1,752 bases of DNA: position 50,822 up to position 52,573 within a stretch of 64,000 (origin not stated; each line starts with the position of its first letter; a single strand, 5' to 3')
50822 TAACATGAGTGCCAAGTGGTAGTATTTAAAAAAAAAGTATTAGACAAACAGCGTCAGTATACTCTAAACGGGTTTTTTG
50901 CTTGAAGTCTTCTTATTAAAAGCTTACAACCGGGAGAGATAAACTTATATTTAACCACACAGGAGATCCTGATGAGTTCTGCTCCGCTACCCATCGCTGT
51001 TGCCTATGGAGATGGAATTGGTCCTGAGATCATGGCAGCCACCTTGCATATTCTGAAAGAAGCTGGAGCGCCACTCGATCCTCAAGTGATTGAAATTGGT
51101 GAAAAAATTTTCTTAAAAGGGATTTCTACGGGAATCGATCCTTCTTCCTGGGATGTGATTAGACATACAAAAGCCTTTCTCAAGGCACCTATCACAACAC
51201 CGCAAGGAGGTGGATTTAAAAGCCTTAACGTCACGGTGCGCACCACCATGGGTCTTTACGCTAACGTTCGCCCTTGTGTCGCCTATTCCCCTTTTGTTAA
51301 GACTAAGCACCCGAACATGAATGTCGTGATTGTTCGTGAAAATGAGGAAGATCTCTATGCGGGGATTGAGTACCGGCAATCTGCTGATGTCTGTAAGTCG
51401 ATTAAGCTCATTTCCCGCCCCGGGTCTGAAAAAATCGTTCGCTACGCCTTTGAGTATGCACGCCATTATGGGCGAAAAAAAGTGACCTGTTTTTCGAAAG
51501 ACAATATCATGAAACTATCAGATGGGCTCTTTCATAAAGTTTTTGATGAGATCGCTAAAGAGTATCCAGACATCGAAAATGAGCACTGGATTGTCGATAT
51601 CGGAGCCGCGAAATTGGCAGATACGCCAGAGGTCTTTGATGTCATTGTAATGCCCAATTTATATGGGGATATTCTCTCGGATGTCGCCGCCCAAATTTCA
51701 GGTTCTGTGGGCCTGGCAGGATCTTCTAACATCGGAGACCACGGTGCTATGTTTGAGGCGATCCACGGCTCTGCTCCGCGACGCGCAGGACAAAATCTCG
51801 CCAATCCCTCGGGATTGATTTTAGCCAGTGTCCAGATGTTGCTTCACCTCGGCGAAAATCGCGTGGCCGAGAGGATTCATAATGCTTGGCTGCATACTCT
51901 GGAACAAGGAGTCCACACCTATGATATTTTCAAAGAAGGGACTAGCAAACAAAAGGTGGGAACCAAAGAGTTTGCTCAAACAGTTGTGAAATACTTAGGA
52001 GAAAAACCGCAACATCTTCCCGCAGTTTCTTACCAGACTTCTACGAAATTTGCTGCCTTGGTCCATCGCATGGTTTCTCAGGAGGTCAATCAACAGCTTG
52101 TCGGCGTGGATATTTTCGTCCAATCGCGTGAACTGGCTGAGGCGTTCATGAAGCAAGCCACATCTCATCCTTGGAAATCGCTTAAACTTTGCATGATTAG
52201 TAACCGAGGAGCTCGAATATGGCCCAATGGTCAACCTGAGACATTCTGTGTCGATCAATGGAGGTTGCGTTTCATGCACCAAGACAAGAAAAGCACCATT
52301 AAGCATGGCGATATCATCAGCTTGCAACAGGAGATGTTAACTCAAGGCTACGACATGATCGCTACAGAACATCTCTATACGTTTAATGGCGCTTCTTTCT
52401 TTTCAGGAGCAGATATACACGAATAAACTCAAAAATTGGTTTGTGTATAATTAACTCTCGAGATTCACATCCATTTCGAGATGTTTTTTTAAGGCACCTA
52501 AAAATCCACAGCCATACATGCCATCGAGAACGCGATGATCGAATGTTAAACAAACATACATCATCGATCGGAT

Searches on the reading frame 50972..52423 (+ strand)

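Call 94: search_protein_families(library=pfam, proteins=[window:50972-52423:+], max_evalue=0.00001)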
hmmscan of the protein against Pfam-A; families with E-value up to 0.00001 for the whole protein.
window:50972-52423:+ (484 aa): 2 families
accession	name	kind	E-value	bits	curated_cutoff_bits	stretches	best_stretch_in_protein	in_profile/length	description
PF00180.25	Iso_dh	-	3.8e-90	303.1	27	1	8-338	2-348/348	Isocitrate/isopropylmalate dehydrogenase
PF18324.6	Isocitrate_DH_C_bact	-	3.3e-31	108.1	25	1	375-479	2-106/110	Bacterial isocitrate dehydrogenase, C-terminal domain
